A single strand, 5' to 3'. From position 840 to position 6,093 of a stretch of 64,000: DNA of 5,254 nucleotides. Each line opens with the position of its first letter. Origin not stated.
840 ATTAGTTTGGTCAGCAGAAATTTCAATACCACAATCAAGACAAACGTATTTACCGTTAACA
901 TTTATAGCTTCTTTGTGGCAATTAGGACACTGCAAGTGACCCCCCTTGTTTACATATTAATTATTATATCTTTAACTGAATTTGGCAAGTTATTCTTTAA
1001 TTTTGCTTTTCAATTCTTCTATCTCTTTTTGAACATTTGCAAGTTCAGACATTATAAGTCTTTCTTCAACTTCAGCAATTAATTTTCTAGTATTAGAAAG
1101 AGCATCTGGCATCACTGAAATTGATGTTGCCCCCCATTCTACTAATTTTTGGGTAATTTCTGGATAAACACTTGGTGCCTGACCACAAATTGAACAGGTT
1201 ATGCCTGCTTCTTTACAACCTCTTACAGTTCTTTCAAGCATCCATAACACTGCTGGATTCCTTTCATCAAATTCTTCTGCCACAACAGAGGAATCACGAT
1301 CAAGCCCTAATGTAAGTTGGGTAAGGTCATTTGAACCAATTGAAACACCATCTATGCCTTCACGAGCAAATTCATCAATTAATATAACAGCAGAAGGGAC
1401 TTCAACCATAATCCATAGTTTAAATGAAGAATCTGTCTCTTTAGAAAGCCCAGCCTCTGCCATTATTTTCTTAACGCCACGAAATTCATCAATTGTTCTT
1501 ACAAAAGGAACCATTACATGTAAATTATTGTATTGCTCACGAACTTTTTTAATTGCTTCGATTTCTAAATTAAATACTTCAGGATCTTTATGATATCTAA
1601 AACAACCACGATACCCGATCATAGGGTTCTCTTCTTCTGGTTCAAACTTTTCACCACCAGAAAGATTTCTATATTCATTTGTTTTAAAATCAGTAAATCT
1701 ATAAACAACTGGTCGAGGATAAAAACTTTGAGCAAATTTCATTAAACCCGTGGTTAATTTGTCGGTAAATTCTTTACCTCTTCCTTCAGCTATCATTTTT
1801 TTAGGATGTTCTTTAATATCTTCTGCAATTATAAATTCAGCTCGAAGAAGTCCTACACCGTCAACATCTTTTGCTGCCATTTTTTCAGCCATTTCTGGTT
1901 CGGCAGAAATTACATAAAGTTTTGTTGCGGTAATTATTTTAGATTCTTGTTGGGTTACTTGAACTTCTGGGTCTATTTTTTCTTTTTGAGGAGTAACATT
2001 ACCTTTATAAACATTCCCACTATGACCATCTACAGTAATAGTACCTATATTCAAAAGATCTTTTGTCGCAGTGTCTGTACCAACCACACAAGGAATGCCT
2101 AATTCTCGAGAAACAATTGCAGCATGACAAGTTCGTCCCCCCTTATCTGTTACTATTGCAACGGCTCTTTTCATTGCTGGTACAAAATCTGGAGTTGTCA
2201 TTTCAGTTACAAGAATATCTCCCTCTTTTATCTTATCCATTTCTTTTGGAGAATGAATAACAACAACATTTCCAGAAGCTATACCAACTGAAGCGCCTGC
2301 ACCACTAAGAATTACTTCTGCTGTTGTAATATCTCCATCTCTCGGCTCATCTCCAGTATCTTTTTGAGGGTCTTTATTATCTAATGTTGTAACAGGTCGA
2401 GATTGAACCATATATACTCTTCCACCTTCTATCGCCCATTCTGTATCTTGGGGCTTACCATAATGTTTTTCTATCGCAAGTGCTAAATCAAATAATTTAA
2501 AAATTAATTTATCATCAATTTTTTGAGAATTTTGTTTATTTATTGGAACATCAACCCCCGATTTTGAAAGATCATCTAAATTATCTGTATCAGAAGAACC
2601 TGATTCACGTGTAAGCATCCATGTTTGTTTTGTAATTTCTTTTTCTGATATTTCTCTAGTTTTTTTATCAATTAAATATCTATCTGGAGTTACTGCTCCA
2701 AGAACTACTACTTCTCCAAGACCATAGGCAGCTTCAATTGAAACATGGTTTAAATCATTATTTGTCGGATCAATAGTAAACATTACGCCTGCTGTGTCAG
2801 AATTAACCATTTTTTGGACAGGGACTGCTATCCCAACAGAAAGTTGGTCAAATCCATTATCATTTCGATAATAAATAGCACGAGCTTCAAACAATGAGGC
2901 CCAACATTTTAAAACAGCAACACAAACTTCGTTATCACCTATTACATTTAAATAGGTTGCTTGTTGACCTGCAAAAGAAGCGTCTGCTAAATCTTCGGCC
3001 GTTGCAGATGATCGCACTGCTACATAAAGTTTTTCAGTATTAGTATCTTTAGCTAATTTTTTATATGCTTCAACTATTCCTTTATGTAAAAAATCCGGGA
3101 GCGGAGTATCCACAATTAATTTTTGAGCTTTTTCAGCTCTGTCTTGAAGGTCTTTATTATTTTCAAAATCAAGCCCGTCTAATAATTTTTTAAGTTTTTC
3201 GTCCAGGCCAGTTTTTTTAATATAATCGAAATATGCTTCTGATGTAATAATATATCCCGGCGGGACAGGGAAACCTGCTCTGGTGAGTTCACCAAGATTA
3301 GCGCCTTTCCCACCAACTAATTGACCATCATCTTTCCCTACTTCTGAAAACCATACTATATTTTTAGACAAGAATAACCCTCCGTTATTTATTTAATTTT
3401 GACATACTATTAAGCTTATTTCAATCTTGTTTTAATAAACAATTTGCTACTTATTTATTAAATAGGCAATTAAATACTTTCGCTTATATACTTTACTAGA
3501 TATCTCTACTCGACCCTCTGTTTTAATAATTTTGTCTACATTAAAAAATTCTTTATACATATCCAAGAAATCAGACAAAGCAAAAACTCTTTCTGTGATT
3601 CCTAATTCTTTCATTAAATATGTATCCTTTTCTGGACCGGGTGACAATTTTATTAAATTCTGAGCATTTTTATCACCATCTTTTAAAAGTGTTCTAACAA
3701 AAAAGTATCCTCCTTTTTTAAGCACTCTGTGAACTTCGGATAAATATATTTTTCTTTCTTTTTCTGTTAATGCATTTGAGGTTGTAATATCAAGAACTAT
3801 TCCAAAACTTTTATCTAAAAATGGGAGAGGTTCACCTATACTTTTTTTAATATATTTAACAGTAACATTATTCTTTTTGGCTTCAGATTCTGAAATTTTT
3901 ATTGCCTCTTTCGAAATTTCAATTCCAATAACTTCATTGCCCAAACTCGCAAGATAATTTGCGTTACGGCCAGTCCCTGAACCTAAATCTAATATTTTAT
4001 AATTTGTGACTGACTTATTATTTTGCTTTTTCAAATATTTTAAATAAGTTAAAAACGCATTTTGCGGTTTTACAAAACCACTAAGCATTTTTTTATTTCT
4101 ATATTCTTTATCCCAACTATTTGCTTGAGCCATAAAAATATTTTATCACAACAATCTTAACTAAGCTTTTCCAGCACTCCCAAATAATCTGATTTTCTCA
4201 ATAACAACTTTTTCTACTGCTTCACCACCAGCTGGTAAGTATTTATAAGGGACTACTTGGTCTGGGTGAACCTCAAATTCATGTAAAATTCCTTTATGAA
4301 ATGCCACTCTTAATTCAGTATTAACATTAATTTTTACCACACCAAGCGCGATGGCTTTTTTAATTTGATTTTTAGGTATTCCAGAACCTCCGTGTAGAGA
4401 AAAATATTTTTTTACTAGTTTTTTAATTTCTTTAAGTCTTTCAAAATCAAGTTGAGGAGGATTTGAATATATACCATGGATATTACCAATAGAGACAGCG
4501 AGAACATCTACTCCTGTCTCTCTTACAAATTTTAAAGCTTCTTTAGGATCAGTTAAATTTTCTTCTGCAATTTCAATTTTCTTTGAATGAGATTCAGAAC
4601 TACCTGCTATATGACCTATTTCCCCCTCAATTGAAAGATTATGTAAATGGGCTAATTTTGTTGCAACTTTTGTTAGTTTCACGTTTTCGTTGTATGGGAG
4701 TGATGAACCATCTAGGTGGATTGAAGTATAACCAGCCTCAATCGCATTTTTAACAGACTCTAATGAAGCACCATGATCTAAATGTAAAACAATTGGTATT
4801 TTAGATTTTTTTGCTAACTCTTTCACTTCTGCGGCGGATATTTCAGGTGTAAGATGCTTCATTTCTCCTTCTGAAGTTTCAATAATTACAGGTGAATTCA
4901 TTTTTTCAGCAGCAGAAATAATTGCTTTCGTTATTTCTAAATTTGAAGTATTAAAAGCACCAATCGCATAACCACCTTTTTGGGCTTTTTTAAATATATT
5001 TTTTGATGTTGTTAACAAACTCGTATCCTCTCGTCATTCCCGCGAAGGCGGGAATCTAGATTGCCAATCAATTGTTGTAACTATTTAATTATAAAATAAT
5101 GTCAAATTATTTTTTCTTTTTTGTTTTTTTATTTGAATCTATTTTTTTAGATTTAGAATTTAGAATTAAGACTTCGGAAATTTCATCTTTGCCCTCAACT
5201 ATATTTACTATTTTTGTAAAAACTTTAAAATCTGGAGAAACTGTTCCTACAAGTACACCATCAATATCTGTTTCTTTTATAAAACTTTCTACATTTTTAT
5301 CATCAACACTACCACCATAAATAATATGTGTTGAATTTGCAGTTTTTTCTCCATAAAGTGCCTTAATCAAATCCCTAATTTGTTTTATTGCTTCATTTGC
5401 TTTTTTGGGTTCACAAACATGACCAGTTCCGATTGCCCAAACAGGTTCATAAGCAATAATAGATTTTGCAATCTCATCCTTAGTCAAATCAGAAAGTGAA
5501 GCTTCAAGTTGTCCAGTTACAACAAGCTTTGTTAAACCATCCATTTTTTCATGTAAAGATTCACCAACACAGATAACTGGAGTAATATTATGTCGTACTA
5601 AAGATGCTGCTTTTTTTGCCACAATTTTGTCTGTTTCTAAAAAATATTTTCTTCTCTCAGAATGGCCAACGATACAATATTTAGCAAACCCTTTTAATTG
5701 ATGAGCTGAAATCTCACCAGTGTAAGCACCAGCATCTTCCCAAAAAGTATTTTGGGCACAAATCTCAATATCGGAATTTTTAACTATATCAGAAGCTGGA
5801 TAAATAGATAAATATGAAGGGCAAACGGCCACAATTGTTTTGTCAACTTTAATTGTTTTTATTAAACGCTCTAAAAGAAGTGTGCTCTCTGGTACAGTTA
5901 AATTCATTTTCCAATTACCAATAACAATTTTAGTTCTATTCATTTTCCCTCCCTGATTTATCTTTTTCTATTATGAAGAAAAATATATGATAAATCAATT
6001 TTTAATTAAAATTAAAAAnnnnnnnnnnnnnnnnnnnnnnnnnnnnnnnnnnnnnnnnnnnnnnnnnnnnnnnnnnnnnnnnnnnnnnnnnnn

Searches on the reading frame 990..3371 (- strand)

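Call 88: search_protein_families(library=pfam, proteins=[window:990-3371:-], max_evalue=0.0001)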
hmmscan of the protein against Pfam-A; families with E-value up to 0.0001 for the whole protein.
window:990-3371:- (793 aa): 3 families
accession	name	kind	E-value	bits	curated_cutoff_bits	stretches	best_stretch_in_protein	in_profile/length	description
PF01326.24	PPDK_N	-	6.9e-107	357.9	27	1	17-339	2-321/328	Pyruvate phosphate dikinase, AMP/ATP-binding domain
PF02896.24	PEP-utilizers_C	-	3.1e-71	240.4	22.8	1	478-769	15-292/293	PEP-utilising enzyme, PEP-binding domain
PF00391.29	PEP-utilizers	-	3.7e-27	94.2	23.1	1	381-452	1-72/72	PEP-utilising enzyme, mobile domain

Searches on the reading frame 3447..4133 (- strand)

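Call 88: search_protein_families(library=pfam, proteins=[window:3447-4133:-], max_evalue=0.0001)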
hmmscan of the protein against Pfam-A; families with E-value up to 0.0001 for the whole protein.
window:3447-4133:- (228 aa): 11 families
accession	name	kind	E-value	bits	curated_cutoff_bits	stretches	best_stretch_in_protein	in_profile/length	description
PF08241.18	Methyltransf_11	-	1.8e-19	70.6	21.2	1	48-146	1-95/95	Methyltransferase domain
PF13847.12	Methyltransf_31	-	4.8e-19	68.9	27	1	44-150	4-113/145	Methyltransferase domain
PF13649.12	Methyltransf_25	-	5.8e-19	69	27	1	47-142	1-97/97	Methyltransferase domain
PF08242.18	Methyltransf_12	-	1.7e-10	42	30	1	48-144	1-98/98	Methyltransferase domain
PF01209.24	Ubie_methyltran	-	1.4e-07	31.5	20.1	1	41-146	45-151/233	ubiE/COQ5 methyltransferase family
PF05724.17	TPMT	-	1.6e-07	31.7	26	1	3-149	2-156/218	Thiopurine S-methyltransferase (TPMT)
PF13489.12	Methyltransf_23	-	2.1e-07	31.2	27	1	41-154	20-124/164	Methyltransferase domain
PF03848.20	TehB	-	4.6e-07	29.9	20.4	1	39-146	26-132/193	Tellurite resistance protein TehB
PF02353.26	CMAS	-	1.8e-06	27.9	27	1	46-158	65-176/273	Mycolic acid cyclopropane synthetase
PF01555.25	N6_N4_Mtase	-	1.1e-05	25.9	26.7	0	46-82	184-220/221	DNA methylase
PF05175.20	MTS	-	4.2e-05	23.7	23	1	37-104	30-95/170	Methyltransferase small domain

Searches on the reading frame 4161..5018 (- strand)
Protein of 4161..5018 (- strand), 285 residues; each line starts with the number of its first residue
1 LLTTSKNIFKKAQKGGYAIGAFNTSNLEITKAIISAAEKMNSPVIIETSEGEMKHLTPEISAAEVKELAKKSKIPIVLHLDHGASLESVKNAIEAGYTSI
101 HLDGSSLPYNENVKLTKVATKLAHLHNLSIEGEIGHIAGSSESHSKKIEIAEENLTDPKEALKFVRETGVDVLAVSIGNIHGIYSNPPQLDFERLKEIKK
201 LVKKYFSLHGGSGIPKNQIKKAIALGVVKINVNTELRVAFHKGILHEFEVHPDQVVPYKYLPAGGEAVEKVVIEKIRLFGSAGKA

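Call 88: search_protein_families(library=pfam, proteins=[window:4161-5018:-], max_evalue=0.0001)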
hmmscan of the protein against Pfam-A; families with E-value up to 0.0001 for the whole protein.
window:4161-5018:- (285 aa): 1 family
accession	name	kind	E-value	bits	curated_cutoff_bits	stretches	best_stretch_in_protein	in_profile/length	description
PF01116.26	F_bP_aldolase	-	3e-95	319.3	25.5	1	4-284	2-277/277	Fructose-bisphosphate aldolase class-II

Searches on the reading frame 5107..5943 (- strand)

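Call 88: search_protein_families(library=pfam, proteins=[window:5107-5943:-], max_evalue=0.0001)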
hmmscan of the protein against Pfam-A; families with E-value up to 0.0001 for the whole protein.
window:5107-5943:- (278 aa): 1 family
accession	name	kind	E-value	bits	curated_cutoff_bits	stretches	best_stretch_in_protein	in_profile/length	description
PF00121.24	TIM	-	2.1e-79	266.9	20.1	1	5-248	1-244/245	Triosephosphate isomerase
